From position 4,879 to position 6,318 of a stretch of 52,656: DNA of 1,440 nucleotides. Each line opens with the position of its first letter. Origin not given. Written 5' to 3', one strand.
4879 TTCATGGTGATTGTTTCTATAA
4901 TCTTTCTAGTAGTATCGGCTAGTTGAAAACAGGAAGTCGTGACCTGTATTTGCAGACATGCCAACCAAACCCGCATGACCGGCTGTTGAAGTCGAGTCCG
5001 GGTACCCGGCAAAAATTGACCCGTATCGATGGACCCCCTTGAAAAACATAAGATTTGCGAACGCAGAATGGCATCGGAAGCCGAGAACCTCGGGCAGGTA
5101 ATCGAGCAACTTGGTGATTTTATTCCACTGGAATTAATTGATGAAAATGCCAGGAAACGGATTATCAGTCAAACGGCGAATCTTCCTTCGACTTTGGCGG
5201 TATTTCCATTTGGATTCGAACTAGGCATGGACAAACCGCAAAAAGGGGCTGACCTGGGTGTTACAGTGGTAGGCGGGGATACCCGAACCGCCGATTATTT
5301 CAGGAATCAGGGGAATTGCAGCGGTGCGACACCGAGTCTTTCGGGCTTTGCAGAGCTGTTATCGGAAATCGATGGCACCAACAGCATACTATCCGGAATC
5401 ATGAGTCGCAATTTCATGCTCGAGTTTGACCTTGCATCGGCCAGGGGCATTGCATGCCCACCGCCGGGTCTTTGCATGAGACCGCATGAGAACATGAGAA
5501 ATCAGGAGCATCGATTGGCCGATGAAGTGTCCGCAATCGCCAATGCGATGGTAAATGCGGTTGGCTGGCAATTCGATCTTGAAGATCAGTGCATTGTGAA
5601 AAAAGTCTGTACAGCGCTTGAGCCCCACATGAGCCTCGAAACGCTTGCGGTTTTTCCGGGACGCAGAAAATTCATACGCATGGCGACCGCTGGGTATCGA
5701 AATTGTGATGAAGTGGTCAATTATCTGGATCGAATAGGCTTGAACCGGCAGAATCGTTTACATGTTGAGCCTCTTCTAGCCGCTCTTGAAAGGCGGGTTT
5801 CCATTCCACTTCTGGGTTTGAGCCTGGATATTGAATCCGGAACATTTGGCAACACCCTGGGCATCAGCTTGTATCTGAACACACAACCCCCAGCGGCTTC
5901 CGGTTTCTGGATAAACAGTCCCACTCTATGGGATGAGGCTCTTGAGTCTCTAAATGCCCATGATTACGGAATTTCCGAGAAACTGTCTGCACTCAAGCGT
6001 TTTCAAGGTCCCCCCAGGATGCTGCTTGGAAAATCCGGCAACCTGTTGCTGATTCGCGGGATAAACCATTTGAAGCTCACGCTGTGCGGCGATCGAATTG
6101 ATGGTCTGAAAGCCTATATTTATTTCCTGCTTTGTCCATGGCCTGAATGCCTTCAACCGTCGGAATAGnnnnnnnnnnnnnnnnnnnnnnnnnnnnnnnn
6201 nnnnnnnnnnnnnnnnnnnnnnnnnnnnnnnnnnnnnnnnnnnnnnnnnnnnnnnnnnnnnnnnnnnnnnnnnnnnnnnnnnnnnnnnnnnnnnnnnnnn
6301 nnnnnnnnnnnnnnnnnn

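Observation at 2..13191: NHLP-leader/YcaO RiPP gene cluster with dedicated export genes plus unexplained extra genes; product unknown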

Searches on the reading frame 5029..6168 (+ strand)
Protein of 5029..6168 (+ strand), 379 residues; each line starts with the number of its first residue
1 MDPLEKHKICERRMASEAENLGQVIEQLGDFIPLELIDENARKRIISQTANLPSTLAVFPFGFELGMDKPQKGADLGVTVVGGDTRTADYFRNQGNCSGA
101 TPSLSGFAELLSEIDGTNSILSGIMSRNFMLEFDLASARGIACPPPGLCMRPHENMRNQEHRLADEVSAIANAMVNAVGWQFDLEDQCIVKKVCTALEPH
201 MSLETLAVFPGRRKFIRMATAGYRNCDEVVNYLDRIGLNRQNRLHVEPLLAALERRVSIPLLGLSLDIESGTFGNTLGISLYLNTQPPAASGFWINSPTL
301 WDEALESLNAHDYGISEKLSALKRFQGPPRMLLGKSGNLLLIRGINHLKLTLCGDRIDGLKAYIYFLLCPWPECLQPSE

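Call 6: search_protein_families(library=ncbifam, proteins=[window:5029-6168:+], max_evalue=0.01)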
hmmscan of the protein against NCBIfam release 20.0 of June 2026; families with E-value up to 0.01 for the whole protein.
window:5029-6168:+ (379 aa): 0 families

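Call 7: search_protein_families(library=pfam, proteins=[window:5029-6168:+], max_evalue=0.01)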
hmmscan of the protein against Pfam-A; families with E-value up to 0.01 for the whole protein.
window:5029-6168:+ (379 aa): 0 families

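Call 12: search_protein_families(library=pfam, proteins=[window:5029-6168:+], max_evalue=1)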
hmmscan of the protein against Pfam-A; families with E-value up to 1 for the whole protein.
window:5029-6168:+ (379 aa): 0 families

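Call 21: find_homologous_proteins(query=window:5029-6168:+, max_evalue=0.001)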
Query window:5029-6168:+ (379 aa): 4 proteins with E <= 0.001 among 4324 candidates.
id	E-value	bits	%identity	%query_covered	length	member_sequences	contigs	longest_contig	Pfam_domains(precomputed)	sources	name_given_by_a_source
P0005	5.2e-256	867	100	100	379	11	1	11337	-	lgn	-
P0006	1.4e-150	520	59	100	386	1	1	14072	-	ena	-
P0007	1.3e-137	477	55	99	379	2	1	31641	-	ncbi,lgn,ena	-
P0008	5.1e-65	238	36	97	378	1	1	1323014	-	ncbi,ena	-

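Call 22: find_encoding_contigs(protein=P0008, flank=10000, max_places=3)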
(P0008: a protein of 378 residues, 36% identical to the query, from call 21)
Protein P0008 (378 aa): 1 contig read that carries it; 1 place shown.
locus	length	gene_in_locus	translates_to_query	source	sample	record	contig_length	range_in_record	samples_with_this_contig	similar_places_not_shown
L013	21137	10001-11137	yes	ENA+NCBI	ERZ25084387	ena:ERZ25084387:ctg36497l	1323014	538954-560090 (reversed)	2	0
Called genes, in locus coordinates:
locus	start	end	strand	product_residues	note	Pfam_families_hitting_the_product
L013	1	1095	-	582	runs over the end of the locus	PF02574:S-methyl_trans, PF05175:MTS, PF06325:PrmA, PF13489:Methyltransf_23, PF08241:Methyltransf_11, PF08242:Methyltransf_12 (weak), PF13649:Methyltransf_25, PF13847:Methyltransf_31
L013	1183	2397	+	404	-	PF07992:Pyr_redox_2 (faint), PF01266:DAO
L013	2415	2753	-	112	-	PF00543:P-II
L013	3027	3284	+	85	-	PF27793:RNP_Burkhold (faint), PF02979:NHase_alpha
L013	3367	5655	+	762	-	PF03176:MMPL, PF02460:Patched (faint), PF12349:Sterol-sensing, PF03176:MMPL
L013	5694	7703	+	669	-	PF00487:FA_desaturase, PF03710:GlnE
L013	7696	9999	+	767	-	PF21084:WHD_DUF4423_like, PF02624:YcaO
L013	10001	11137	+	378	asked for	-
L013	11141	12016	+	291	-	PF25919:BSH_CusB (faint)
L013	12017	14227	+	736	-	PF03412:Peptidase_C39, PF00664:ABC_membrane, PF00005:ABC_tran, PF02463:SMC_N (faint), PF13191:AAA_16 (weak)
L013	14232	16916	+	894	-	PF00664:ABC_membrane, PF00005:ABC_tran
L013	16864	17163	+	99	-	PF00005:ABC_tran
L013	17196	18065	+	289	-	PF02353:CMAS, PF13489:Methyltransf_23, PF01209:Ubie_methyltran, PF13847:Methyltransf_31, PF08241:Methyltransf_11, PF08242:Methyltransf_12, PF09445:Methyltransf_15 (weak), PF13649:Methyltransf_25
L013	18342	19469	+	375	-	PF00266:Aminotran_5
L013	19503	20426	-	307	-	PF16331:TolA_bind_tri (weak), PF07719:TPR_2 (faint), PF13174:TPR_6 (faint), PF13525:YfiO (faint), PF13432:TPR_16 (faint)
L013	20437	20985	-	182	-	PF00691:OmpA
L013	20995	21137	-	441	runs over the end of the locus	PF04052:TolB_N, PF26550:Tricorn_2nd (weak), PF23381:Beta-prop_IFT122_1st, PF25174:Beta-prop_THOC3 (weak), PF26549:Tricorn_N, PF26550:Tricorn_2nd, PF07676:PD40, PF26549:Tricorn_N, +5 more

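Call 23: find_encoding_contigs(protein=P0007, flank=10000, max_places=3)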
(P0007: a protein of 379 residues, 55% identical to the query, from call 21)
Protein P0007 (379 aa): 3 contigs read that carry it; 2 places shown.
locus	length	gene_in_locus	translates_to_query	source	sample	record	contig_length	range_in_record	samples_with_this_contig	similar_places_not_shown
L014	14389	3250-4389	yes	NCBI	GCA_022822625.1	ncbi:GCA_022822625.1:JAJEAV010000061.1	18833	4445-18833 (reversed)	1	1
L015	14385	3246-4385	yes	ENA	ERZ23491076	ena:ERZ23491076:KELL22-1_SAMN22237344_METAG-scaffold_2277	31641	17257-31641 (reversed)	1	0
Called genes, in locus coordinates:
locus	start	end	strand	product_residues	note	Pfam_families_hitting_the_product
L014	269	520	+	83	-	PF02979:NHase_alpha (weak)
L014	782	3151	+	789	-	PF03176:MMPL, PF12349:Sterol-sensing (faint), PF03176:MMPL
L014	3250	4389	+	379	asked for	-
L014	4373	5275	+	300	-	-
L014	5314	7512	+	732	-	PF03412:Peptidase_C39, PF00664:ABC_membrane, PF00005:ABC_tran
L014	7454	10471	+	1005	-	PF00664:ABC_membrane, PF00005:ABC_tran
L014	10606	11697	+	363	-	PF01494:FAD_binding_3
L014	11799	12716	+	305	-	PF02353:CMAS, PF01209:Ubie_methyltran (weak), PF13489:Methyltransf_23 (weak), PF13847:Methyltransf_31, PF08241:Methyltransf_11, PF08242:Methyltransf_12, PF13649:Methyltransf_25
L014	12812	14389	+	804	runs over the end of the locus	PF00487:FA_desaturase, PF03710:GlnE (faint)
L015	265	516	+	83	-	PF02979:NHase_alpha (weak)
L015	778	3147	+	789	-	PF03176:MMPL, PF12349:Sterol-sensing (faint), PF03176:MMPL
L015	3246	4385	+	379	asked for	-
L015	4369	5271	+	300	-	-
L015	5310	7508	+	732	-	PF03412:Peptidase_C39, PF00664:ABC_membrane, PF00005:ABC_tran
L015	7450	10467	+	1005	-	PF00664:ABC_membrane, PF00005:ABC_tran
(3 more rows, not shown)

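Call 24: find_encoding_contigs(protein=P0006, flank=10000, max_places=3)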
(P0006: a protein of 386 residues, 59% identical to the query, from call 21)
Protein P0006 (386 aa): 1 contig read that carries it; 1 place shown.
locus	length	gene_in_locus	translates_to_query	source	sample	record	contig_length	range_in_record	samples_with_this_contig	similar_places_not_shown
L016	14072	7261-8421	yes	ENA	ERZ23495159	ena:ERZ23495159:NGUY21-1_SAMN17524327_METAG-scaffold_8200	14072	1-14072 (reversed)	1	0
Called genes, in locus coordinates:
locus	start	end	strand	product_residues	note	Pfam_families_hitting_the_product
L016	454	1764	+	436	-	PF13191:AAA_16, PF13401:AAA_22 (faint)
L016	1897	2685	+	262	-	PF03104:DNA_pol_B_exo1 (weak), PF10108:DNA_pol_B_exo2, PF13482:RNase_H_2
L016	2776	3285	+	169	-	PF08534:Redoxin, PF00578:AhpC-TSA, PF00085:Thioredoxin (weak), PF13905:Thioredoxin_8 (weak)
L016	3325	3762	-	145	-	PF02391:MoaE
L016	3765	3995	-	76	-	PF02597:ThiS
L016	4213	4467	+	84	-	PF27793:RNP_Burkhold (faint), PF02979:NHase_alpha (weak)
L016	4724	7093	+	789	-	PF03176:MMPL, PF12349:Sterol-sensing (weak), PF03176:MMPL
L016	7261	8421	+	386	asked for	-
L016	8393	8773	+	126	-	-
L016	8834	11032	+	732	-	PF03412:Peptidase_C39, PF00664:ABC_membrane, PF00005:ABC_tran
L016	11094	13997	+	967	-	PF00664:ABC_membrane, PF00005:ABC_tran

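Call 33: predict_structure(alignment_id=A1)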
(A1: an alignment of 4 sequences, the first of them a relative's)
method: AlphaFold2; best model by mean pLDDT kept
length: 379 residues; sequences in the alignment: 4
mean_pLDDT: 50.9   pTM: 0.52
mean pLDDT of the five models: 50.9, 37.1, 31.6, 28.9, 28.6
residues with pLDDT >= 90: 0; 70-90: 46; 50-70: 121; < 50: 212
segments of 3 or more residues with pLDDT < 50: 3-37, 48-144, 272-299, 326-348, 352-356, 364-379
pLDDT, mean of each block of 10 residues (from residue 1): 42 42 46 49 52 39 44 35 33 37 43 43 42 41 50 52 67 70 73 73 67 65 73 73 61 57 63 45 38 35 61 54 49 40 48 48 47 37
secondary structure, 60 per line:
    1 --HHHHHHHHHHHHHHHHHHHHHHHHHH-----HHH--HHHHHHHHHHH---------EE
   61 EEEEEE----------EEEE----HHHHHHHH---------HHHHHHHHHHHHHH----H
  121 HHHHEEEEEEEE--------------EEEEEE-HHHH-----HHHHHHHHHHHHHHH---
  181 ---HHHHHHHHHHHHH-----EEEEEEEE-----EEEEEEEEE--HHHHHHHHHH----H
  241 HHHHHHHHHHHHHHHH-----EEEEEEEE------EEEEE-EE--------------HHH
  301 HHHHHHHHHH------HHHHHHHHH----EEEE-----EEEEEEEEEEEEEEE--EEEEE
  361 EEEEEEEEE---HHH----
elements in order: H3-28 H39-49 E59-66 E77-80 H85-92 H102-115 H120-124 E125-132 E147-152 H154-157 H163-177 H184-196 E202-209 E215-223 H226-235 H240-256 E262-269 E276-280 H298-310 H317-325 E330-333 E339-353 E356-369

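Call 35: search_protein_representatives(alignment_id=A1)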
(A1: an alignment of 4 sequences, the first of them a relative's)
Query: 4 sequences, 382 profile positions. Proteins with E-value up to 0.001 (for the whole library): 490; up to 1e-10: 235; up to 1e-30: 77. The best 150 are listed.
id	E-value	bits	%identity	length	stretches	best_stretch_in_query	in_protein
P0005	3.4e-206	701.0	-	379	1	3-381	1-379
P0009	4.9e-121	420.7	-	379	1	3-375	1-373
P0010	7.0e-115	400.4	-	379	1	5-376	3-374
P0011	6.2e-112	390.7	-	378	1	3-375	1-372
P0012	2.3e-110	385.5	-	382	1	4-376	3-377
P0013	2.1e-108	379.0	-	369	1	3-374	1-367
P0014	4.0e-96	338.6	-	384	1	11-375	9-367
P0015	3.7e-94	332.2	-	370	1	18-372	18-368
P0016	4.4e-94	331.9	-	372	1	3-370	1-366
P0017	1.6e-93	330.0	-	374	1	4-370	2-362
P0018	3.0e-93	329.2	-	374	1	4-372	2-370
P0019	8.5e-92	324.4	-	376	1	7-374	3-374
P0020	2.7e-91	322.8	-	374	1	4-372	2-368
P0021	1.0e-90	320.9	-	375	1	5-373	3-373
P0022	5.1e-89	315.3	-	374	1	3-370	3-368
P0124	2.4e-24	102.4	-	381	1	22-354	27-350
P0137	1.3e-22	96.6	-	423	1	22-370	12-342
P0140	3.5e-22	95.3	-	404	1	22-359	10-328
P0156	7.5e-20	87.6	-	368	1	19-368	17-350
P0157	9.3e-20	87.3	-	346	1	22-371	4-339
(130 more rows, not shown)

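Call 36: fold_search(model_id=the predicted structure, library=pdb)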
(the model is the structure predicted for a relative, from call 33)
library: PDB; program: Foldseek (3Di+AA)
matches with E <= 10: 455; with E <= 0.001: 41
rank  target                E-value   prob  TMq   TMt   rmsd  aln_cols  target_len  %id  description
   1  9iia_B                2.0e-05  1.00  0.51  0.48   8.1       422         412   11  Crystal structure of the free histidine prenyltransferase FunA (released 2024-12-11)
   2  8db1_D                2.7e-05  1.00  0.50  0.54   7.5       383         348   13  Crystal structure of native DMATS1 prenyltransferase (released 2022-09-28)
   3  8day_D                4.9e-05  1.00  0.53  0.57   6.8       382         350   12  Crystal Structure of DMATS1 prenyltransferase in complex with L-Tyr and DMSPP (released 2022-09-28)
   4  7w8w                  4.9e-05  1.00  0.49  0.53   7.5       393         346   14  DMSPP- and 5-Me-Trp-bound 6-dimethylallyl tryptophan synthase, IptA (released 2022-10-19)
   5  8day_B                5.8e-05  1.00  0.52  0.54   6.7       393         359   12  Crystal Structure of DMATS1 prenyltransferase in complex with L-Tyr and DMSPP (released 2022-09-28)
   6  7w8v                  6.1e-05  1.00  0.45  0.48   7.9       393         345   13  DMSPP- and Trp-bound 6-dimethylallyl tryptophan synthase, IptA (released 2022-10-19)
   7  7w8u                  7.6e-05  1.00  0.46  0.49   7.9       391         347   13  Crystal Structure of Indole Prenyltransferase IptA (released 2022-10-19)
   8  8daz_B                8.0e-05  1.00  0.53  0.55   6.7       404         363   11  Crystal structure of DMATS1 prenyltransferase in complex with L-Trp and GSPP (released 2022-09-28)
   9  8daz_D                1.2e-04  1.00  0.53  0.56   7.2       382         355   12  Crystal structure of DMATS1 prenyltransferase in complex with L-Trp and GSPP (released 2022-09-28)
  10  9iia_A                1.2e-04  1.00  0.55  0.50   7.6       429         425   12  Crystal structure of the free histidine prenyltransferase FunA (released 2024-12-11)
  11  8db1_B                1.3e-04  1.00  0.49  0.51   7.2       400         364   13  Crystal structure of native DMATS1 prenyltransferase (released 2022-09-28)
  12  8db0_B                1.5e-04  1.00  0.53  0.52   7.5       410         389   13  Crystal structure of DMATS1 prenyltransferase in complex with L-Trp and DMSPP (released 2022-09-28)
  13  7w8y                  1.5e-04  1.00  0.46  0.49   8.5       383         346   14  DMSPP- and Naplha-Me-Trp-bound 6-dimethylallyl tryptophan synthase, IptA (released 2022-10-19)
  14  5jxm                  1.6e-04  1.00  0.50  0.52   7.3       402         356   13  Crystal Structure of Prenyltransferase PriB Apo Form (released 2016-06-08)
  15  7vmy_A                1.6e-04  1.00  0.41  0.49   7.5       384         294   12  Crystal structure of LimF prenyltransferase bound with GSPP (released 2022-08-03)
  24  4bg2_B                2.3e-04  1.00  0.33  0.39  12.0       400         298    9  X-ray Crystal Structure of PatF from Prochloron didemni (released 2013-04-03)
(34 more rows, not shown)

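Call 40: search_solved_structures(query=A2, max_evalue=10, show_alignments=1)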
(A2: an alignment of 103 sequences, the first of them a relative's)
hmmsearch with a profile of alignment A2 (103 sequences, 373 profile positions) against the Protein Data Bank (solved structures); distinct sequences matched with E-value up to 10: 1.
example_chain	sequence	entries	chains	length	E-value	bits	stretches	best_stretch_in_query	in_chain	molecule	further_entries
9yed_CP1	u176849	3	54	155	0.53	12.2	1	220-266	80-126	Chemotaxis protein PomB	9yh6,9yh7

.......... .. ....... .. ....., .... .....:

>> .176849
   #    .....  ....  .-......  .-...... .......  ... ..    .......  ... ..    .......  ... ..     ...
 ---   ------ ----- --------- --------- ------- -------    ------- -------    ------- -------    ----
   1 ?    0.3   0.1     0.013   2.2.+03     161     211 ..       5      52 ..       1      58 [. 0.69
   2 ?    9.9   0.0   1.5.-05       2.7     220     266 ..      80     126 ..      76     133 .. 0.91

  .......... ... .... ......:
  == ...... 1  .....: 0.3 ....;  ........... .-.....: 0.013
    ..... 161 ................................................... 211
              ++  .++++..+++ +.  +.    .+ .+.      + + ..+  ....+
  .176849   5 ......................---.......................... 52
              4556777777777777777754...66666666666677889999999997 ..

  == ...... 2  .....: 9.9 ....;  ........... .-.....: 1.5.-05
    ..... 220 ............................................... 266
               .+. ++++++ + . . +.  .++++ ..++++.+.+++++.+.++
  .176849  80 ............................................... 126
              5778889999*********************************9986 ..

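Call 41: search_protein_families(library=pfam, alignment_id=A2, max_evalue=0.1)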
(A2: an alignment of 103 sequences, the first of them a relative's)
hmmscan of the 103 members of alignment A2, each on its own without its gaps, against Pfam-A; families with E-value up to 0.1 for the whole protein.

A. member 1, P0005 (379 aa): 0 families

B. families by the number of members that match (of 103 scanned): 12 families
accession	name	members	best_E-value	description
PF25601.1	AAA_lid_14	1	0.0084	AAA+ ATPase lid domain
PF02578.20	Cu-oxidase_4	1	0.0095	Multi-copper polyphenol oxidoreductase laccase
PF02429.20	PCP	1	0.021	Peridinin-chlorophyll A binding protein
PF07817.19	GLE1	1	0.022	GLE1-like protein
PF07793.16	DUF1631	1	0.031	Protein of unknown function (DUF1631)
PF00144.29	Beta-lactamase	1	0.042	Beta-lactamase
PF07863.16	CtnDOT_TraJ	1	0.044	Homologues of TraJ from Bacteroides conjugative transposon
PF12833.13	HTH_18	1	0.054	Helix-turn-helix domain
PF23234.1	WH4_Lhr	1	0.066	Large helicase-related protein, winged-helix domain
PF18838.6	LPD23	1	0.067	Large polyvalent protein associated domain 23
PF10957.13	Spore_Cse60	1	0.075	Sporulation protein Cse60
PF23840.1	Phage_tail_terminator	1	0.091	Phage tail terminator protein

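Call 45: find_related_loci(query=A3, collection=genome_contigs, flank=10000)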
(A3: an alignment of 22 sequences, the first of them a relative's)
Query A3 (379 aa) in genome_contigs; peptide patterns used: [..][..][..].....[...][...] (x = any residue, [..] = any of these).
308 stretches matched a pattern; 289 encode a relative of the query (tblastn E <= 1e-3); the best 80 are kept; 80 distinct loci.
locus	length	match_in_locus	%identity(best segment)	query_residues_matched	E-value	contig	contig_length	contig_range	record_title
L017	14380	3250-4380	55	1-376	3e-145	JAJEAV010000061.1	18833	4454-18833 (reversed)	MAG: Gammaproteobacteria bacterium isolate jk18x7bins.8 k141_1333192, whole genome shotgun sequence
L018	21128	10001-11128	35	1-376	6e-73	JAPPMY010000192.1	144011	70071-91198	MAG: Rhodospirillales bacterium isolate RHO3_bin_58 NODE_260_length_144011_cov_26.858894, whole genome shotgun sequence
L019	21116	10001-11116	35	1-374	1e-69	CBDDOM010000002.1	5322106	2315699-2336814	MAG: Alphaproteobacteria bacterium isolate 78d396fd-9330-4943-9dc2-f94f35060de0 genome assembly, contig: contig_2, whole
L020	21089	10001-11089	36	5-371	3e-69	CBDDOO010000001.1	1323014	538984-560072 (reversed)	MAG: Arenicellales bacterium isolate a29debac-1c8f-4757-9535-86e5a3768f11 genome assembly, contig: contig_1, whole genom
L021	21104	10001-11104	36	5-372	2e-69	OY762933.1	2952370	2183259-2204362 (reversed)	MAG: Gammaproteobacteria bacterium isolate 8747c98c-8292-48b6-a6db-266d0caa829b genome assembly, chromosome: 1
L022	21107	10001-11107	34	1-372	7e-68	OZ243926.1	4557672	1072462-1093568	MAG: Rhodospirillales bacterium isolate f3036996-ea91-419f-bf8b-46094c79dfb2 genome assembly, chromosome: 1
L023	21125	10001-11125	35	5-377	6e-67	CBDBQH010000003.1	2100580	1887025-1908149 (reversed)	MAG: Candidatus Poriferihabitaceae bacterium isolate 3f4a3f71-dd35-4c24-bd49-5cea3e77eff4 genome assembly, contig: conti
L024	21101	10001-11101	35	5-370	7e-67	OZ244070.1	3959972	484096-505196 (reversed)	MAG: uncultured Candidatus Binatia bacterium isolate f57e87d9-6197-413a-b43d-c6892e6158a2 genome assembly, chromosome: 1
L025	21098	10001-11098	33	5-372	4e-66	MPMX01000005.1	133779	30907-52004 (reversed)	MAG: Rhodospirillaceae bacterium bin65 NODE_195_length_133779_cov_17.7035_ID_389, whole genome shotgun sequence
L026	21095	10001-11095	34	5-370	1e-65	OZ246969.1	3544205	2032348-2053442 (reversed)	MAG: Arenicellales bacterium isolate 1218857c-7fba-425a-818a-049516f6d46d genome assembly, chromosome: 1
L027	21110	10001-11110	34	5-374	1e-65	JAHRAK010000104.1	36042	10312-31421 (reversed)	MAG: Nitrospirales bacterium isolate MEX2-MAG12 k127_46649_11051, whole genome shotgun sequence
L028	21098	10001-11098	33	5-372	3e-65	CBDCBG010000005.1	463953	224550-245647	MAG: Paracoccaceae bacterium isolate 5812eaf6-6c27-420f-b7fa-a4b7e87638f2 genome assembly, contig: chromosome_1, whole g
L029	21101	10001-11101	32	1-369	4e-65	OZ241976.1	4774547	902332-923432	MAG: uncultured Candidatus Binatia bacterium isolate 2be43a5b-f59f-4a3e-ac31-0248d4889e07 genome assembly, chromosome: 1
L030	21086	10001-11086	32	9-372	4e-64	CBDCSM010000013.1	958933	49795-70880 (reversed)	MAG: Paracoccaceae bacterium isolate fce447b2-faed-4fd8-83a0-125ef3c917a2 genome assembly, contig: contig_13, whole geno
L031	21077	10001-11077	33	9-369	1e-63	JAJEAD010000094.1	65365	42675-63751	MAG: Gammaproteobacteria bacterium isolate jk18x7bins.3 k141_674861, whole genome shotgun sequence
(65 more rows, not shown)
